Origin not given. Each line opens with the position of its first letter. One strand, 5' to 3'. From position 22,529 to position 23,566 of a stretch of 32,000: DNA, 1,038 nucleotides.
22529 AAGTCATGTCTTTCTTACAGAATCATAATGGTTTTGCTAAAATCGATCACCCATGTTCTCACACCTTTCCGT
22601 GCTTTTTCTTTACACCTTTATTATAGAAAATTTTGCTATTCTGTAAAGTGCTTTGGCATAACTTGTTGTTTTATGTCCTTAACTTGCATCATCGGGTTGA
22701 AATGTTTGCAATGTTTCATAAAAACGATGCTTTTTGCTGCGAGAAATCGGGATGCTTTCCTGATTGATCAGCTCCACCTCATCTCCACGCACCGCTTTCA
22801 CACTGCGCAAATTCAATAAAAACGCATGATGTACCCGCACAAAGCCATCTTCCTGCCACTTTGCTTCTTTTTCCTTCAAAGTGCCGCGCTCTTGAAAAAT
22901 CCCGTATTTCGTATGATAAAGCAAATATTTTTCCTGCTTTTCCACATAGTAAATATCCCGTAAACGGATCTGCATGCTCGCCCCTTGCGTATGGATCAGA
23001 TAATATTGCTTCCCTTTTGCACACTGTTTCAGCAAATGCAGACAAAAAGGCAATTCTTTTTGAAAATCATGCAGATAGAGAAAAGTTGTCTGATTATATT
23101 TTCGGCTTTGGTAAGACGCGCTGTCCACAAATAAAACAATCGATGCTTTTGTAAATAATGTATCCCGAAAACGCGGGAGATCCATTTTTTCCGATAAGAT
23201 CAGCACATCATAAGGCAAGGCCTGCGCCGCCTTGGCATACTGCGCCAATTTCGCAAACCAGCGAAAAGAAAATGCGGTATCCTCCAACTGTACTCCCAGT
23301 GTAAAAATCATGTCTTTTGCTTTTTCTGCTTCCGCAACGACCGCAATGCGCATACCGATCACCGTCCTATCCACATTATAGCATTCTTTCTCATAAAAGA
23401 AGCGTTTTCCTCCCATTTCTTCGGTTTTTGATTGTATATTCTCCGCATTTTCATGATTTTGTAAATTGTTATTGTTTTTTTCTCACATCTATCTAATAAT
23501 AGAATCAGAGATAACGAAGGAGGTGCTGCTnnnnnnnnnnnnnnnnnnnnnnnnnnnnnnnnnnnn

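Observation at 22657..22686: AgrA/VirR-style LytTR operator sitting on the stop codon of an orphan LytTR gene and feeding a consensus promoter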

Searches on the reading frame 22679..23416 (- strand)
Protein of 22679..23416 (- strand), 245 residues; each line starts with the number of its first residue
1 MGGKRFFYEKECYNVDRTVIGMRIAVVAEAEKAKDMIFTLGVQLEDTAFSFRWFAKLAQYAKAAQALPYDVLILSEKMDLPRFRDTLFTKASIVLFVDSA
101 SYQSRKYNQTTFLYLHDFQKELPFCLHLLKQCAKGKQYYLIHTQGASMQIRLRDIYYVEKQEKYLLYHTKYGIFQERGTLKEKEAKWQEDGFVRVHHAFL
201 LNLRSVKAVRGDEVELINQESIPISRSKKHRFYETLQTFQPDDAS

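Call 5: search_protein_families(library=pfam, proteins=[window:22679-23416:-], max_evalue=0.1)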
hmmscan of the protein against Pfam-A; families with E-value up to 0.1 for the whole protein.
window:22679-23416:- (245 aa): 1 family
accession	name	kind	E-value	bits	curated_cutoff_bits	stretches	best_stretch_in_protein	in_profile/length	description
PF04397.21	LytTR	-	3.7e-18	66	22.6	1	148-236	4-97/98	LytTr DNA-binding domain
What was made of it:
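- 22679..23353 (-): Regulator gene: LytTR DNA-binding domain with a pseudo-receiver N-terminal domain (224 aa; gene callers use an upstream ATG at 23416, giving 245 aa). Pfam LytTR E=3.7e-18 (call 5).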

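Call 12: find_related_loci(query=window:22679-23353:-, collection=genome_contigs, flank=4000)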
Query window:22679-23353:- (224 aa) in genome_contigs; peptide patterns used: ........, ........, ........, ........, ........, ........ (x = any residue, [..] = any of these).
66 stretches matched a pattern, but none encodes a relative of the query by tblastn (E <= 1e-3).
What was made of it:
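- Tried and rejected: Searching species genomes with the regulator itself found nothing (call 12).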

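Call 13: find_homologous_proteins(query=window:22682-23353:-, max_evalue=0.001)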
Query window:22682-23353:- (224 aa): 4 proteins with E <= 0.001 among 136 candidates.
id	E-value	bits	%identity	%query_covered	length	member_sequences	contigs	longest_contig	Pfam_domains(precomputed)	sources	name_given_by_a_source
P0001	4.1e-143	492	100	100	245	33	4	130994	PF04397.22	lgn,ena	-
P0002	2.2e-10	59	35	47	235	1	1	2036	PF04397.22,PF00072.31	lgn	-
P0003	8.8e-9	53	37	45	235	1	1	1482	PF04397.22,PF00072.31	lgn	-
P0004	6.8e-4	37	31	46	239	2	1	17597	PF04397.22,PF00072.31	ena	-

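Call 14: find_encoding_contigs(protein=P0001, flank=6000, max_places=10)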
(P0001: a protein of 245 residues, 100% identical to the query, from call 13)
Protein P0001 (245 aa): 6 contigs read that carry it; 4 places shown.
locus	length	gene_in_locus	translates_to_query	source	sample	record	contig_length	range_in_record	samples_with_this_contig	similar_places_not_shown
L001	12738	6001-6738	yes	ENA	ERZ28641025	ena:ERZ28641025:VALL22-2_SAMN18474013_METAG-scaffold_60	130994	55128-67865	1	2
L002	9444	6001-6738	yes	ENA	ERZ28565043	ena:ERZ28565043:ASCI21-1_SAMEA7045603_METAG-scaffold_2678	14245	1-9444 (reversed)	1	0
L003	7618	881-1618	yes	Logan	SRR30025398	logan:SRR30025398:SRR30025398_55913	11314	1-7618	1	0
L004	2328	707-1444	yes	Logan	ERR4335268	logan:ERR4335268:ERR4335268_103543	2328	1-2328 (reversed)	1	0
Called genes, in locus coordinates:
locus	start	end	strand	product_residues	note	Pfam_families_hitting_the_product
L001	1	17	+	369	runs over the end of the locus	PF00438:S-AdoMet_synt_N, PF02772:S-AdoMet_synt_M, PF02773:S-AdoMet_synt_C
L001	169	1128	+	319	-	PF01112:Asparaginase_2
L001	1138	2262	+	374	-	PF01546:Peptidase_M20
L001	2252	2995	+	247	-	PF03932:CutC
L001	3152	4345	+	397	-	PF01996:F420_ligase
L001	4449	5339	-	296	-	PF00849:PseudoU_synth_2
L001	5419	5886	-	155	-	PF01243:PNPOx_N, PF12900:Pyridox_ox_2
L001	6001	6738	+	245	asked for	PF04397:LytTR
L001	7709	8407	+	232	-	PF02527:GidB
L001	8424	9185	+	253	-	PF02195:ParB_N, PF17762:HTH_ParB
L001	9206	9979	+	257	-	PF00142:Fer4_NifH, PF01656:CbiA, PF02374:ArsA_ATPase (weak), PF06564:CBP_BcsQ, PF09140:MipZ, PF10609:ParA, PF13614:AAA_31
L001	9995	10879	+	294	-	PF02195:ParB_N, PF17762:HTH_ParB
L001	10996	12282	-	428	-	PF00999:Na_H_Exchanger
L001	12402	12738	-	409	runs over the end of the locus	PF00464:SHMT, PF00155:Aminotran_1_2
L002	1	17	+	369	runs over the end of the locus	PF00438:S-AdoMet_synt_N, PF02772:S-AdoMet_synt_M, PF02773:S-AdoMet_synt_C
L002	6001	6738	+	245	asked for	PF04397:LytTR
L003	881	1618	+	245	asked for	PF04397:LytTR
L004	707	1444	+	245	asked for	PF04397:LytTR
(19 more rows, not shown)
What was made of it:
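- Checked: The neighbours are PNPOx, RluD, an F420-ligase-like gene, CutC, a peptidase and an asparaginase on one side, and RsmG, Noc, ParA, ParB and a Na/H exchanger on the other (call 14).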

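Call 15: list_cluster_members(proteins=[P0001])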
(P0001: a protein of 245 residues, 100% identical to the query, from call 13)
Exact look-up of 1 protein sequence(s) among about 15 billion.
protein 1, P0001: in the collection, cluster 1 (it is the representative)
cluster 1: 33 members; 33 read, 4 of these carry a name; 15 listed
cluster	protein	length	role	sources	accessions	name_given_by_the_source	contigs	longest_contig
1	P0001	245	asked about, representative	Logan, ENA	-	-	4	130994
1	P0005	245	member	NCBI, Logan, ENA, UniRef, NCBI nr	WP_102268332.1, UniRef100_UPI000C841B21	LytR/AlgR family response regulator transcription factor [Massilicoli timonensis] | LytR/AlgR family response regulator transcription factor n=1 Tax=Massilicoli timonensis ... | LytTR family DNA-binding domain-containing protein [Massilicoli timonensis]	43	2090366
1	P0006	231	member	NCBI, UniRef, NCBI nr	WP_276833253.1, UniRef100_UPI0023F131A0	LytTR family DNA-binding domain-containing protein [Massilicoli timonensis] | LytR/AlgR family response regulator transcription factor n=1 Tax=Massilicoli timonensis ...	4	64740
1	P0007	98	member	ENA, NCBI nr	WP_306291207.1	LytTR family DNA-binding domain-containing protein [Massilicoli timonensis]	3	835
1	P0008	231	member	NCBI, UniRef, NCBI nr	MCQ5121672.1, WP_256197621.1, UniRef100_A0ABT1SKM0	LytTR family transcriptional regulator DNA-binding domain-containing protein [Massilicoli ... | LytTR family transcriptional regulator DNA-binding domain-containing protein n=1 ...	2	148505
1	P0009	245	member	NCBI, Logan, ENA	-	-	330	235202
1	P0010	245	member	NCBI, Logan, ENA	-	-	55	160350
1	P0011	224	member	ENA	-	-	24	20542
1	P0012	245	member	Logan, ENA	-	-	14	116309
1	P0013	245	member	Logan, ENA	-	-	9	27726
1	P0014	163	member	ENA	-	-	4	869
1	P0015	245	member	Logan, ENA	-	-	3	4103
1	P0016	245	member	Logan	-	-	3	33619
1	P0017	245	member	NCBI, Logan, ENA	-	-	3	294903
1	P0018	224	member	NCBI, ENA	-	-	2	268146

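Call 18: find_encoding_contigs(protein=P0009, flank=3000, max_places=10)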
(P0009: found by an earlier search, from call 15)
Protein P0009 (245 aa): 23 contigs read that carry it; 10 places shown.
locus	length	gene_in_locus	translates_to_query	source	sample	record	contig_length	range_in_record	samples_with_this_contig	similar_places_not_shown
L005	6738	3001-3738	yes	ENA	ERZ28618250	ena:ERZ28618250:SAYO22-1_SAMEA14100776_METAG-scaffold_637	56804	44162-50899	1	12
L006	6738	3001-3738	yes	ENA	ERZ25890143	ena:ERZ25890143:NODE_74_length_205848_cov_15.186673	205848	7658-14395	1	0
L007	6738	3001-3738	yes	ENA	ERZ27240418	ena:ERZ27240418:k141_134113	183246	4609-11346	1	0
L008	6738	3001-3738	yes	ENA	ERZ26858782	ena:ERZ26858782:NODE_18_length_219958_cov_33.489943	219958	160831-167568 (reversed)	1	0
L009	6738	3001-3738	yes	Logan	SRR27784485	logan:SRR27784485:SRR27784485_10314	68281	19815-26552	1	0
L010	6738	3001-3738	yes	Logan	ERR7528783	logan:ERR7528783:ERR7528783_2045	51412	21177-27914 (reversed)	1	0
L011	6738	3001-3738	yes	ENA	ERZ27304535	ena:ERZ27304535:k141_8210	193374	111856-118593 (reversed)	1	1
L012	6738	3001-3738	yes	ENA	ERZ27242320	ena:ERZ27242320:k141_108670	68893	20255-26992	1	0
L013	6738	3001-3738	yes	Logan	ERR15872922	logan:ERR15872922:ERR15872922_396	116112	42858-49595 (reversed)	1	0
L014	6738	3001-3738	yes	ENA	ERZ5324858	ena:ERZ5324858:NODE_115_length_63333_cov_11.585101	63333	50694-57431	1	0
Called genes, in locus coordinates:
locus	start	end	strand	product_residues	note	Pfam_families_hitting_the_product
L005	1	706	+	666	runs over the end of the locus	-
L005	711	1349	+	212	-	PF02463:SMC_N, PF00005:ABC_tran, PF13175:AAA_15 (faint), PF13304:AAA_21 (faint)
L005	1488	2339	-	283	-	PF00849:PseudoU_synth_2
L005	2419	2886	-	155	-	PF01243:PNPOx_N, PF12900:Pyridox_ox_2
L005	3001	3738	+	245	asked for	PF04397:LytTR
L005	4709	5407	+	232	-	PF02527:GidB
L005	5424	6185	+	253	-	PF02195:ParB_N, PF17762:HTH_ParB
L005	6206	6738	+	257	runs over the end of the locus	PF00142:Fer4_NifH, PF01656:CbiA, PF02374:ArsA_ATPase (weak), PF06564:CBP_BcsQ, PF09140:MipZ, PF10609:ParA, PF13614:AAA_31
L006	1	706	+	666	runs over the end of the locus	-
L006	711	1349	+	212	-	PF00005:ABC_tran, PF02463:SMC_N, PF13304:AAA_21 (faint)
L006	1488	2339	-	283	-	PF00849:PseudoU_synth_2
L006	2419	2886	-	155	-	PF01243:PNPOx_N, PF12900:Pyridox_ox_2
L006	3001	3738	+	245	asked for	PF04397:LytTR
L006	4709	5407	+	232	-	PF02527:GidB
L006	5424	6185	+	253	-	PF02195:ParB_N, PF17762:HTH_ParB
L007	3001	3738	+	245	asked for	PF04397:LytTR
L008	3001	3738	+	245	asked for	PF04397:LytTR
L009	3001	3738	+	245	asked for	PF04397:LytTR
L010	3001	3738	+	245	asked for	PF04397:LytTR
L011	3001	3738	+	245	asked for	PF04397:LytTR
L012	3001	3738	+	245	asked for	PF04397:LytTR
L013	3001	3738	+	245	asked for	PF04397:LytTR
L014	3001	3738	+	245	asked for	PF04397:LytTR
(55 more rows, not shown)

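Call 19: find_encoding_contigs(protein=P0016, flank=3000, max_places=6)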
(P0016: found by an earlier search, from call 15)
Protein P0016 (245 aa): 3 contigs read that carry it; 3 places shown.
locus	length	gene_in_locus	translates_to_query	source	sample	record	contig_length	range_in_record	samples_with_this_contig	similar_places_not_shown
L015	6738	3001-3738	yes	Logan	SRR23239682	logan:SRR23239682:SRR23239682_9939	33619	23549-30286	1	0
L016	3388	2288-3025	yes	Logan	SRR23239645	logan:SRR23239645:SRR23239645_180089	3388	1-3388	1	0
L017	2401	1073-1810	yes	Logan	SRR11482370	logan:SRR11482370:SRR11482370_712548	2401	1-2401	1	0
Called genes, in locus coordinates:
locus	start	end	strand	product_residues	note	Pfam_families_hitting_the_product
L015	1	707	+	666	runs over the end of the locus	-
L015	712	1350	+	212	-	PF02463:SMC_N, PF00005:ABC_tran, PF13175:AAA_15 (faint), PF13304:AAA_21 (faint)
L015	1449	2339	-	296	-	PF00849:PseudoU_synth_2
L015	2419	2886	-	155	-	PF01243:PNPOx_N, PF12900:Pyridox_ox_2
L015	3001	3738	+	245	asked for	PF04397:LytTR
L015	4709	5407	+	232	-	PF02527:GidB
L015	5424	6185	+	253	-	PF02195:ParB_N, PF17762:HTH_ParB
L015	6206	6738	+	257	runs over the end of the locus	PF00142:Fer4_NifH, PF01656:CbiA, PF02374:ArsA_ATPase (weak), PF06564:CBP_BcsQ, PF09140:MipZ, PF10609:ParA, PF13614:AAA_31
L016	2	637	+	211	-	?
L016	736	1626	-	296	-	PF00849:PseudoU_synth_2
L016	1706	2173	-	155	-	PF01243:PNPOx_N, PF12900:Pyridox_ox_2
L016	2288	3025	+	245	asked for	PF04397:LytTR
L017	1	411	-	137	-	?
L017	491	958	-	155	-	PF01243:PNPOx_N, PF12900:Pyridox_ox_2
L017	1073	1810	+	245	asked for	PF04397:LytTR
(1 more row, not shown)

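Call 20: find_encoding_contigs(protein=P0017, flank=3000, max_places=6)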
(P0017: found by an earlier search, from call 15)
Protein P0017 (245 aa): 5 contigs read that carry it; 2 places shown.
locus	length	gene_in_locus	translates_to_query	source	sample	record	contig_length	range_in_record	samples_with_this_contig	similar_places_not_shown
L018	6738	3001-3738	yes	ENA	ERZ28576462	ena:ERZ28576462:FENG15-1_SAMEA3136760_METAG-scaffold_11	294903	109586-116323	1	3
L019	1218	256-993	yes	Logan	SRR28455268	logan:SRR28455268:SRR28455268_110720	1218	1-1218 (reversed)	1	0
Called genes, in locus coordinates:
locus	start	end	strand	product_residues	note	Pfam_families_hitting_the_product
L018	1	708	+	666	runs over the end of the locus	-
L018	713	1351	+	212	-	PF02463:SMC_N, PF00005:ABC_tran, PF13175:AAA_15 (faint), PF13304:AAA_21 (faint)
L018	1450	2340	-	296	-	PF00849:PseudoU_synth_2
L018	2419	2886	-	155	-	PF01243:PNPOx_N, PF12900:Pyridox_ox_2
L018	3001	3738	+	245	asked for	PF04397:LytTR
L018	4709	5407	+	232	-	PF02527:GidB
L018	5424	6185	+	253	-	PF02195:ParB_N, PF17762:HTH_ParB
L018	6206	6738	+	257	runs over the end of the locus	PF00142:Fer4_NifH, PF01656:CbiA, PF02374:ArsA_ATPase (weak), PF06564:CBP_BcsQ, PF09140:MipZ, PF10609:ParA, PF13614:AAA_31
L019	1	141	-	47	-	?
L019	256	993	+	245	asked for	PF04397:LytTR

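Call 32: find_homologous_proteins(query=A2, max_evalue=0.001)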
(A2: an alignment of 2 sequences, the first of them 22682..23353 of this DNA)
Query A2 (2 sequences) (224 aa, profile of the alignment): 186 proteins with E <= 0.001 among 1275 candidates; the best 120 are listed.
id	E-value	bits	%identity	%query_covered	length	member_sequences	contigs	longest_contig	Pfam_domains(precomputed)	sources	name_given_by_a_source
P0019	1.5e-120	419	24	97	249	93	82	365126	PF04397.22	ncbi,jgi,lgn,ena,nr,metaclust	ncbi:LytTr DNA-binding domain protein [Amedibacillus dolichus DSM 3991]|jgi:hypothetical protein|nr:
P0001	6.3e-117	407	100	100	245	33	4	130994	PF04397.22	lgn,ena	-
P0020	6.5e-87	309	27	97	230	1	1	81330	PF04397.22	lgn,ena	-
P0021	1.1e-86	308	28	93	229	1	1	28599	PF04397.22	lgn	-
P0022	2.0e-86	308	29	97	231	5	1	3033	PF04397.22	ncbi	ncbi:LytR/AlgR family response regulator transcription factor [Amedibacillus sp. YH-ame10]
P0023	1.2e-83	298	28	93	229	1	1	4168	PF04397.22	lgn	-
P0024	1.6e-82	295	31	93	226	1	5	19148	PF04397.22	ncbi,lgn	ncbi:MAG: LytTR family DNA-binding domain-containing protein [Longicatena sp.]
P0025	1.6e-82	295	31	93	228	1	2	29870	PF04397.22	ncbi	ncbi:MAG: LytTR family DNA-binding domain-containing protein [Longicatena sp.]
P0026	3.0e-82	294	31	93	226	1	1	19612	PF04397.22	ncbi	ncbi:MAG: LytTR family DNA-binding domain-containing protein [Longicatena sp.]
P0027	3.1e-82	294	31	93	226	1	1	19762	PF04397.22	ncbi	ncbi:MAG: LytTR family DNA-binding domain-containing protein [Longicatena sp.]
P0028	1.4e-81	292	27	98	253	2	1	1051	PF04397.22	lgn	-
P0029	4.9e-81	290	29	97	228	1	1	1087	PF04397.22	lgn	-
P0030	3.5e-79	284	28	98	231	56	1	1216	PF04397.22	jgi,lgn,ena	-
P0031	5.0e-79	283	29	97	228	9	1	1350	PF04397.22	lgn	-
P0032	4.6e-78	280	28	97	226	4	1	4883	PF04397.22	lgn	-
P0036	5.2e-76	273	31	96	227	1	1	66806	PF04397.22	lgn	-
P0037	6.0e-76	273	27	97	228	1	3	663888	PF04397.22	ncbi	-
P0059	1.4e-60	223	30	93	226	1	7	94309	PF04397.22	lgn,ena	-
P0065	1.9e-49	187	33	93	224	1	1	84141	PF04397.22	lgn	-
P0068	1.2e-43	168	34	98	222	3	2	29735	PF04397.22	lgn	-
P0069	4.2e-16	77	28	75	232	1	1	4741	PF04397.22,PF00072.31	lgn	-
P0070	6.2e-16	77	32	55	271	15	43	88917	PF04397.22,PF00072.31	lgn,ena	-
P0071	1.5e-15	76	34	47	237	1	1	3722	PF04397.22,PF00072.31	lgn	-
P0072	4.8e-15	74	31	44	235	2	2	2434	PF04397.22,PF00072.31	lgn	-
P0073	7.5e-15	73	25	94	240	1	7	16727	PF04397.22,PF00072.31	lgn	-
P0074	9.8e-15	73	32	41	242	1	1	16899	PF04397.22,PF00072.31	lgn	-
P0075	1.2e-14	73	27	52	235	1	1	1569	PF04397.22,PF00072.31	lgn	-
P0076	1.3e-14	73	30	57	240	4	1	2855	PF04397.22,PF00072.31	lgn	-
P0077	1.7e-14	72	29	57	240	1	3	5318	PF04397.22,PF00072.31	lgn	-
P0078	1.7e-14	72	33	36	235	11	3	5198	PF04397.22,PF00072.31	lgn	-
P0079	2.3e-14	72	38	34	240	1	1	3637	PF04397.22,PF00072.31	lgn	-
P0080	2.6e-14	72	23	92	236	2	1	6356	PF04397.22,PF00072.31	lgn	-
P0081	1.3e-13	69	25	64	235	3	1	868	PF04397.22,PF00072.31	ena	-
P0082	2.2e-13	69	28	75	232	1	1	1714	PF04397.22,PF00072.31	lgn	-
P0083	3.9e-13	68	33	36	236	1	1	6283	PF04397.22,PF00072.31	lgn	-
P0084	6.2e-13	67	36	45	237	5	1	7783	PF04397.22,PF00072.31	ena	-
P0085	1.1e-12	66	28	96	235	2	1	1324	PF04397.22,PF00072.31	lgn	-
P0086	1.5e-12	66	31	45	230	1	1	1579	PF04397.22,PF00072.31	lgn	-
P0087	2.1e-12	65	36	43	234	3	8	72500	PF04397.22,PF00072.31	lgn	-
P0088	2.2e-12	65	25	96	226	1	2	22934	PF04397.22,PF00072.31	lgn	-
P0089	3.1e-12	65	32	43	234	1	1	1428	PF04397.22,PF00072.31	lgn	-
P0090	5.1e-12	64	28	63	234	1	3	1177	PF04397.22,PF00072.31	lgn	-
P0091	1.4e-11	63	33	46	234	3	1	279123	PF04397.22,PF00072.31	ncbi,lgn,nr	ncbi:LytTR family DNA-binding domain-containing protein [Blautia schinkii]|nr:LytTR family DNA-bindi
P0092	1.6e-11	63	32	45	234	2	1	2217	PF04397.22,PF00072.31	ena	-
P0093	1.9e-11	62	28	63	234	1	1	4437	PF04397.22,PF00072.31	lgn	-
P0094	2.1e-11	62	29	44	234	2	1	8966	PF04397.22,PF00072.31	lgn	-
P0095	2.2e-11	62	31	46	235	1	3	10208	PF04397.22,PF00072.31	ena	-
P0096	4.4e-11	61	30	51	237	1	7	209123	PF04397.22,PF00072.31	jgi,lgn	jgi:DNA-binding LytR/AlgR family response regulator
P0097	5.2e-11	61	32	43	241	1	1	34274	PF04397.22,PF00072.31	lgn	-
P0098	6.0e-11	61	28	61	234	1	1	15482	PF04397.22,PF00072.31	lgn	-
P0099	1.0e-10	60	30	64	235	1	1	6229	PF04397.22,PF00072.31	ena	-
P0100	1.0e-10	60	27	52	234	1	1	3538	PF04397.22,PF00072.31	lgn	-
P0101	1.3e-10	59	30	43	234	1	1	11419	PF04397.22,PF00072.31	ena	-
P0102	1.4e-10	59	25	73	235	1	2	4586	PF04397.22,PF00072.31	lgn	-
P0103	1.6e-10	59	33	40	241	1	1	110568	PF04397.22,PF00072.31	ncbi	-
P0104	1.8e-10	59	25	97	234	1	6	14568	PF04397.22,PF00072.31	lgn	-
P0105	1.9e-10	59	32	48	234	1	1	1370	PF04397.22,PF00072.31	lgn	-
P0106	2.0e-10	59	32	48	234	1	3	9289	PF04397.22,PF00072.31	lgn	-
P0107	2.1e-10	59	32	48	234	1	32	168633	PF04397.22,PF00072.31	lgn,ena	-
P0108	2.4e-10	59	24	74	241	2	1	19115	PF04397.22,PF00072.31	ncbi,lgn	-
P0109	2.8e-10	58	23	87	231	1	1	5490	PF04397.22,PF00072.31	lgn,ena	-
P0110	2.8e-10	58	30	45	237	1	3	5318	PF04397.22,PF00072.31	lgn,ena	-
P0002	3.4e-10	58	35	47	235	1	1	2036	PF04397.22,PF00072.31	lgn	-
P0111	4.2e-10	58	33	46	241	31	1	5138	PF04397.22,PF00072.31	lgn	-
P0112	4.4e-10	58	30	44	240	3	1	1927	PF04397.22,PF00072.31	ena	-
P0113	4.4e-10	58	25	49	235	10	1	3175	PF04397.22,PF00072.31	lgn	-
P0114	5.0e-10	58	33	35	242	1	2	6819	PF04397.22,PF00072.31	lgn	-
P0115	5.3e-10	57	28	42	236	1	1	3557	PF04397.22,PF00072.31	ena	-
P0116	6.1e-10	57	28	44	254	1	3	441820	PF04397.22,PF00072.31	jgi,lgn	jgi:DNA-binding LytR/AlgR family response regulator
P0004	6.7e-10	57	31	46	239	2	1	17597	PF04397.22,PF00072.31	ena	-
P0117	9.6e-10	57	28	36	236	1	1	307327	PF04397.22,PF00072.31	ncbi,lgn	-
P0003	1.2e-9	56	37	45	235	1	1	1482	PF04397.22,PF00072.31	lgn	-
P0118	2.3e-9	55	28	42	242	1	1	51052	PF04397.22,PF00072.31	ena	-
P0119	2.5e-9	55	35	35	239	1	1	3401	PF04397.22,PF00072.31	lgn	-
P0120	3.8e-9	55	29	43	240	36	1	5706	PF04397.22,PF00072.31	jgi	-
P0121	3.8e-9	55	32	40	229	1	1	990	PF04397.22,PF00072.31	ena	-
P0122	4.2e-9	55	31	35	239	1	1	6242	PF04397.22,PF00072.31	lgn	-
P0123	4.3e-9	55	28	43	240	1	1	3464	PF04397.22,PF00072.31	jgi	jgi:DNA-binding LytR/AlgR family response regulator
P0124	4.4e-9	54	35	42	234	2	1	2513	PF04397.22,PF00072.31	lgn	-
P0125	5.6e-9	54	34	41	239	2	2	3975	PF04397.22,PF00072.31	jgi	jgi:DNA-binding LytR/AlgR family response regulator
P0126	6.7e-9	54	30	44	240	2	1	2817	PF04397.22,PF00072.31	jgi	jgi:DNA-binding LytR/AlgR family response regulator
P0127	9.1e-9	53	31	35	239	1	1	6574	PF04397.22,PF00072.31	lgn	-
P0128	1.0e-8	53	31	35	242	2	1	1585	PF04397.22,PF00072.31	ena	-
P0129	1.1e-8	53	27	47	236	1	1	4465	PF04397.22,PF00072.31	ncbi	-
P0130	1.2e-8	53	31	49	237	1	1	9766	PF04397.22,PF00072.31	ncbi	-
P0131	1.2e-8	53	30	39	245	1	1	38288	PF04397.22,PF00072.31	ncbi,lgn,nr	ncbi:MAG TPA: LytTR family DNA-binding domain-containing protein [Cyclobacteriaceae bacterium]|nr:Ly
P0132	1.2e-8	53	29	43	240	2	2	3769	PF04397.22,PF00072.31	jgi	jgi:DNA-binding LytR/AlgR family response regulator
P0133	1.6e-8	53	31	45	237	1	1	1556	PF04397.22,PF00072.31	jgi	jgi:two-component system LytT family response regulator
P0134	1.7e-8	53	31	45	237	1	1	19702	PF04397.22,PF00072.31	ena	-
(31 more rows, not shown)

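Call 34: find_encoding_contigs(protein=P0020, flank=3000, max_places=1)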
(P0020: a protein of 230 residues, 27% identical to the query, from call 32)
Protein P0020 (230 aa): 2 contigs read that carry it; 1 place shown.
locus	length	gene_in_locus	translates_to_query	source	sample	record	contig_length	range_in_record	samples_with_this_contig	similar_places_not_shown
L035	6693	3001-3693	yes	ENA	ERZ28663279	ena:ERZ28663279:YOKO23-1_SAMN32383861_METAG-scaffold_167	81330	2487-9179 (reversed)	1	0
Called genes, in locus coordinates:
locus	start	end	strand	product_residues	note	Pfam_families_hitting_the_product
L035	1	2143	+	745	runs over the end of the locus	PF00512:HisKA, PF02518:HATPase_c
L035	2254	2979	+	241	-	PF04794:YdjC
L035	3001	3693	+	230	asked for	PF04397:LytTR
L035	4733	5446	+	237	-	PF00072:Response_reg, PF04397:LytTR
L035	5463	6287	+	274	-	-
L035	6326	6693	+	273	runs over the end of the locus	-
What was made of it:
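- On Two-component response regulator of the AgrA/VirR/ComE type: Only one of eight related loci (L035) has a kinase nearby (call 34).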

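Call 35: find_encoding_contigs(protein=P0036, flank=3000, max_places=1)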
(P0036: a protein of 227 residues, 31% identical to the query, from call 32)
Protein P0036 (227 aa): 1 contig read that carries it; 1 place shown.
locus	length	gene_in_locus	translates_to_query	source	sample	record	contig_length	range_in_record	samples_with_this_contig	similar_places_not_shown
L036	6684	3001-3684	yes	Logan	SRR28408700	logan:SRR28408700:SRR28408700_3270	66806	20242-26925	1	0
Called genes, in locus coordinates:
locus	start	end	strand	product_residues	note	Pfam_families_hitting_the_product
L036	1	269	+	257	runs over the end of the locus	PF01026:TatD_DNase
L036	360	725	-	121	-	PF01325:Fe_dep_repress, PF02742:Fe_dep_repr_C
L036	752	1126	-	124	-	PF03960:ArsC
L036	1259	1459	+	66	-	-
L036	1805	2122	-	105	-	-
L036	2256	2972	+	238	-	PF04794:YdjC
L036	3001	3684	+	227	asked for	PF04397:LytTR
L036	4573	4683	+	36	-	-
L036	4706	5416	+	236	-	PF13847:Methyltransf_31 (faint), PF02527:GidB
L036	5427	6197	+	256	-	PF02195:ParB_N, PF17762:HTH_ParB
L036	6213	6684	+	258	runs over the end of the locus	PF00142:Fer4_NifH (weak), PF01656:CbiA, PF02374:ArsA_ATPase (weak), PF06564:CBP_BcsQ, PF09140:MipZ (weak), PF10609:ParA, PF13614:AAA_31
